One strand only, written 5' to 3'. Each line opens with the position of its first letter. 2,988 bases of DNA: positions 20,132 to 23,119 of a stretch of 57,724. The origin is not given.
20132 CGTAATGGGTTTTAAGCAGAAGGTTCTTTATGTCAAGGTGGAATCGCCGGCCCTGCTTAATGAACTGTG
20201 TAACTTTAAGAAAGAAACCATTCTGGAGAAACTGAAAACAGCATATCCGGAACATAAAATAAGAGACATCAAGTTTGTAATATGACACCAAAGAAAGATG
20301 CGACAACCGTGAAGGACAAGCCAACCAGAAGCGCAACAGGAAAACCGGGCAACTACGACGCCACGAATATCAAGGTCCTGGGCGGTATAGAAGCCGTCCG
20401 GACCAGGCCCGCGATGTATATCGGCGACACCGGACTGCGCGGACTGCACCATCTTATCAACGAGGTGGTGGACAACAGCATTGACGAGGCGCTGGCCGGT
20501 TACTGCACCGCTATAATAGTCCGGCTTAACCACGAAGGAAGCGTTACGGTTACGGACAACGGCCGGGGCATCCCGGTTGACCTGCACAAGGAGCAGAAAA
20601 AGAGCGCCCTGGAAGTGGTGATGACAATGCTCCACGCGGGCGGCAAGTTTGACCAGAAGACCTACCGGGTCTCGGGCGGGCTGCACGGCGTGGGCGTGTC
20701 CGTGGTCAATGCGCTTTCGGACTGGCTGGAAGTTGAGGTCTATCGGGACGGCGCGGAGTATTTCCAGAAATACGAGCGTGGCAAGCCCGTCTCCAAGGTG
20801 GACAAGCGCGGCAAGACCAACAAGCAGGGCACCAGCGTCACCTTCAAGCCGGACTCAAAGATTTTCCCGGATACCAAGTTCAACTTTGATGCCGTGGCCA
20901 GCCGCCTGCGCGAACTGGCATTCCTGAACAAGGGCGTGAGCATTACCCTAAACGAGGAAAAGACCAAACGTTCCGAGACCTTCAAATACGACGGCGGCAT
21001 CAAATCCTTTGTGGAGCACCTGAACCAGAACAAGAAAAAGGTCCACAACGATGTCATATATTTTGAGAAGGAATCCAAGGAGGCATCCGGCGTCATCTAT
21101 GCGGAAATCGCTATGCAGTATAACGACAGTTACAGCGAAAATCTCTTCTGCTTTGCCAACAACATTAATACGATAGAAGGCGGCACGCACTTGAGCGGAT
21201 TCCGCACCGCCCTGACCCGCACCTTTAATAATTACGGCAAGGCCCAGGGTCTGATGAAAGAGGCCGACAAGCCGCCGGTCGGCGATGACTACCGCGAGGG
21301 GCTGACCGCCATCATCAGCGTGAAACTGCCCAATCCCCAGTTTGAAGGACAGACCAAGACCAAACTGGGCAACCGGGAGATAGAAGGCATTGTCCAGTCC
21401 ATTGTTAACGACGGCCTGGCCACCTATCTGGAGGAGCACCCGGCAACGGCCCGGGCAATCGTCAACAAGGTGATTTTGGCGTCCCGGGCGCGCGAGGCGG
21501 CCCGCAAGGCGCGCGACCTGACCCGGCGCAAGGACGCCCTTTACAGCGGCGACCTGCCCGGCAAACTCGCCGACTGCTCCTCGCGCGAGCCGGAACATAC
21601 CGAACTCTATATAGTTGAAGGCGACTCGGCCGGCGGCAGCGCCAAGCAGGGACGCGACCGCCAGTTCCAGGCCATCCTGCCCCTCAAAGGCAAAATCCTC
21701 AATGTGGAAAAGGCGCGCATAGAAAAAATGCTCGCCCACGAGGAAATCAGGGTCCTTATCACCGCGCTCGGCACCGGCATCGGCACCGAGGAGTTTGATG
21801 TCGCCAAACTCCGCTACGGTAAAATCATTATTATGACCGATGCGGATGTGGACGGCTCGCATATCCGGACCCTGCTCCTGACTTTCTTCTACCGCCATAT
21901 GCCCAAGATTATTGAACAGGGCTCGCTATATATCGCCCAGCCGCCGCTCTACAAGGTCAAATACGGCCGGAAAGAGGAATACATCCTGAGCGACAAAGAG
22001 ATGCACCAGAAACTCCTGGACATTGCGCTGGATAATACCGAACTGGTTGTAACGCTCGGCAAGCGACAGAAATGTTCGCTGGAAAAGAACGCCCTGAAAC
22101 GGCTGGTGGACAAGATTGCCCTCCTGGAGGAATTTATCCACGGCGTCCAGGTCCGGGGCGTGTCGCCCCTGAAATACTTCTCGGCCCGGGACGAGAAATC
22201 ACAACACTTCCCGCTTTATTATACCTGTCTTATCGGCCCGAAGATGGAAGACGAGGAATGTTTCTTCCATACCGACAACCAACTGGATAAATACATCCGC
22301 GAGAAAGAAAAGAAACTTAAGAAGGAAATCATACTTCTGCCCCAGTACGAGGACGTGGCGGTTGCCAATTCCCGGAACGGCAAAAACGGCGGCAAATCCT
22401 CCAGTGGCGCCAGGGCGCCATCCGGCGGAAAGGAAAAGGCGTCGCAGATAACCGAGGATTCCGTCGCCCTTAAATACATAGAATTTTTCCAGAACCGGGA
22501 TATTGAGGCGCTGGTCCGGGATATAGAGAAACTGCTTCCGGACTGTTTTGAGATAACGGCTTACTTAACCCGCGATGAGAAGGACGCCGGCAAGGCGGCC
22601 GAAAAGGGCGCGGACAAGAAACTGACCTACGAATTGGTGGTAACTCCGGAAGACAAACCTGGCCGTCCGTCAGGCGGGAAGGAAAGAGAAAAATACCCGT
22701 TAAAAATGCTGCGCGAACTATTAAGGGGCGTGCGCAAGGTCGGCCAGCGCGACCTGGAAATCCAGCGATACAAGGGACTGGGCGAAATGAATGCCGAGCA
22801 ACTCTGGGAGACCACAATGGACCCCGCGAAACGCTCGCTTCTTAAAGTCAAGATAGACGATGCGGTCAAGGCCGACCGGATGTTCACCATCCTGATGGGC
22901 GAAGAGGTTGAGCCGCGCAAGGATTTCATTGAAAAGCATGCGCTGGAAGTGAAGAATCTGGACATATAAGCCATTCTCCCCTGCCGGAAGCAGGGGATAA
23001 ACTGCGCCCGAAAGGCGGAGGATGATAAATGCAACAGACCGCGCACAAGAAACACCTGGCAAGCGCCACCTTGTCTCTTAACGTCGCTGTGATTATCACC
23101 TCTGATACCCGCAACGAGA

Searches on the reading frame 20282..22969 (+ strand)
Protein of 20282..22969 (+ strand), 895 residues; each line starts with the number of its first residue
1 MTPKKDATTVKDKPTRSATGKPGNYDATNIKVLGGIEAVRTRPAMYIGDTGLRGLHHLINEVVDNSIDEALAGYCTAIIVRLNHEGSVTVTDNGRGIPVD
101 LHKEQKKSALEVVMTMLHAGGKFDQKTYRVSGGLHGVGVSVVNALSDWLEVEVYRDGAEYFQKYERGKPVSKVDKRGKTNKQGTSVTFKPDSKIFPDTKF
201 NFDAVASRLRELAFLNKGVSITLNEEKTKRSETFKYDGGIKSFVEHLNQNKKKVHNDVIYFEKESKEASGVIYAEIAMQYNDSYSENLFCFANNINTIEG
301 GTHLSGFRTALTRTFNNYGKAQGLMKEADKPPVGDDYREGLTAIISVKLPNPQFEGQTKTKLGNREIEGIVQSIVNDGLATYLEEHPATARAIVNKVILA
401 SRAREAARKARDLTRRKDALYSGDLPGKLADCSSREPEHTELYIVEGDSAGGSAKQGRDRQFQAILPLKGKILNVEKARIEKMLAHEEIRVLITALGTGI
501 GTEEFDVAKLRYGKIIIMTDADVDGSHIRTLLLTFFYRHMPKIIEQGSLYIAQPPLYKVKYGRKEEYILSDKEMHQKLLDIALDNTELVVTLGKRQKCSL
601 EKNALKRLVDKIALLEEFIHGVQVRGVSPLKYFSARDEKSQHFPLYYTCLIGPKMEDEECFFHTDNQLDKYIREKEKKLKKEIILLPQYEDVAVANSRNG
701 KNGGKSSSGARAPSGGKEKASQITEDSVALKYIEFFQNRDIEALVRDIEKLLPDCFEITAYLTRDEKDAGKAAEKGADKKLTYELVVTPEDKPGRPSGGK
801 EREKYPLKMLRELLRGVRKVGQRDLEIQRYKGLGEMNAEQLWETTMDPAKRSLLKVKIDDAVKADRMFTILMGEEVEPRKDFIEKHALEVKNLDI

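Call 40: search_protein_families(library=pfam, proteins=[window:20282-22969:+], max_evalue=0.00001)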
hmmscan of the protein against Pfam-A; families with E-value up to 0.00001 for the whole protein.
window:20282-22969:+ (895 aa): 4 families
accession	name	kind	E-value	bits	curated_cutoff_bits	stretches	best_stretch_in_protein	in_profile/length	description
PF00204.31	DNA_gyraseB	-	9.3e-64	214.5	27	1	239-412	1-172/173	DNA gyrase B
PF00986.26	DNA_gyraseB_C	-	3e-31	107.8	29.8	1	823-884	2-63/63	DNA gyrase B subunit, carboxyl terminus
PF01751.28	Toprim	-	2.9e-19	69.5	23.1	1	441-553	1-95/96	Toprim domain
PF02518.31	HATPase_c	-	4.6e-17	62.9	26.4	1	53-191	4-108/111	Histidine kinase-, DNA gyrase B-, and HSP90-like ATPase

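Call 41: find_related_loci(query=window:20282-22966:+, collection=genome_contigs, flank=1000)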
Query window:20282-22966:+ (895 aa) in genome_contigs; peptide patterns used: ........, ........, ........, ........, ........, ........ (x = any residue, [..] = any of these).
600 stretches matched a pattern (row limit reached: there are more); 599 encode a relative of the query (tblastn E <= 1e-3); the best 80 are kept; 80 distinct loci.
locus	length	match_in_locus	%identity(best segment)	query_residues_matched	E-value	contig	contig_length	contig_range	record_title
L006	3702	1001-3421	54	25-895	0e+0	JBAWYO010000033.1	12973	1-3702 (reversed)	MAG: Candidatus Omnitrophota bacterium isolate ELA091 MAG091_33, whole genome shotgun sequence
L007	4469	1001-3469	51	16-895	0e+0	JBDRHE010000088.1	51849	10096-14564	MAG: Candidatus Omnitrophota bacterium isolate MEGAHIT-group-1.488 k141_7909486, whole genome shotgun sequence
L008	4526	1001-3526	50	17-895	0e+0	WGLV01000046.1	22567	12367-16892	MAG: bacterium isolate RI_285 c_000000093987, whole genome shotgun sequence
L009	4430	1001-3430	51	25-895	0e+0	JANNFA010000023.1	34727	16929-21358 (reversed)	MAG: Candidatus Omnitrophota bacterium isolate OTE_75_metabat_350 OTE_75_k141_2655431, whole genome shotgun sequence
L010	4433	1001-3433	48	25-895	0e+0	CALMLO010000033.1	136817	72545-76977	MAG TPA_asm: uncultured Phycisphaerales bacterium isolate SRR5007357_bin.132_CONCOCT_v1.1_MAG genome assembly, contig: E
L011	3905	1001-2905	55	17-646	0e+0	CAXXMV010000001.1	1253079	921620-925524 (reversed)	MAG: bacterium isolate 9002e436-2430-43f7-8519-11165d71275e genome assembly, contig: contig_1, whole genome shotgun sequ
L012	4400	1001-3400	60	12-895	0e+0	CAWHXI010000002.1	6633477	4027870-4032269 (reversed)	MAG: uncultured Acidobacteriota bacterium isolate MFD00731.bin.1.159 genome assembly, contig: contig_8013, whole genome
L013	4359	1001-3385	62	17-895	0e+0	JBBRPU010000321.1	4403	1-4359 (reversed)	MAG: Candidatus Acidiferrales bacterium isolate metawrap_la1_102 W_la1_102_k141_1812956L_4403_cov_14.0000, whole genome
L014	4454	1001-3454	58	25-895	0e+0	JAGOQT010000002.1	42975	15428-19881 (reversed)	MAG: Phycisphaerae bacterium isolate Go_SlDig_bin_273 Go_SlDig_2320_length_42975_cov_4.170346, whole genome shotgun sequ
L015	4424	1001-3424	55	25-895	0e+0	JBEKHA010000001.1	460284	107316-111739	MAG: Sedimentisphaerales bacterium isolate SPRUCE 266 SPRUCE_266_1, whole genome shotgun sequence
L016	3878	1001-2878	64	24-895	0e+0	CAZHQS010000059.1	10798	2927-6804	MAG TPA_asm: Candidatus Hydrothermarchaeota archaeon isolate SRP216583_co1_155 genome assembly, contig: NODE_5850_length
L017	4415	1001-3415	59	20-895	0e+0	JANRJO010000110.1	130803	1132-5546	MAG: Bryobacteraceae bacterium isolate bins.157 k141_443361, whole genome shotgun sequence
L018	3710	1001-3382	62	25-895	0e+0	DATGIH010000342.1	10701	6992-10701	MAG TPA_asm: Bryobacteraceae bacterium isolate SMAG_U9802 k141_67705, whole genome shotgun sequence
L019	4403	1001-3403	62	23-895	0e+0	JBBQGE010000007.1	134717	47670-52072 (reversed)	MAG: Bryobacterales bacterium isolate Co_metawrap_978 Cmw_978_k141_21463794_length_134717_cov_35.9990, whole genome shot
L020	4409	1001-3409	60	25-895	0e+0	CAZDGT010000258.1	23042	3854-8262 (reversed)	MAG TPA_asm: uncultured Bordetella sp. isolate binchicken_co200_91 genome assembly, contig: k141_324021, whole genome sh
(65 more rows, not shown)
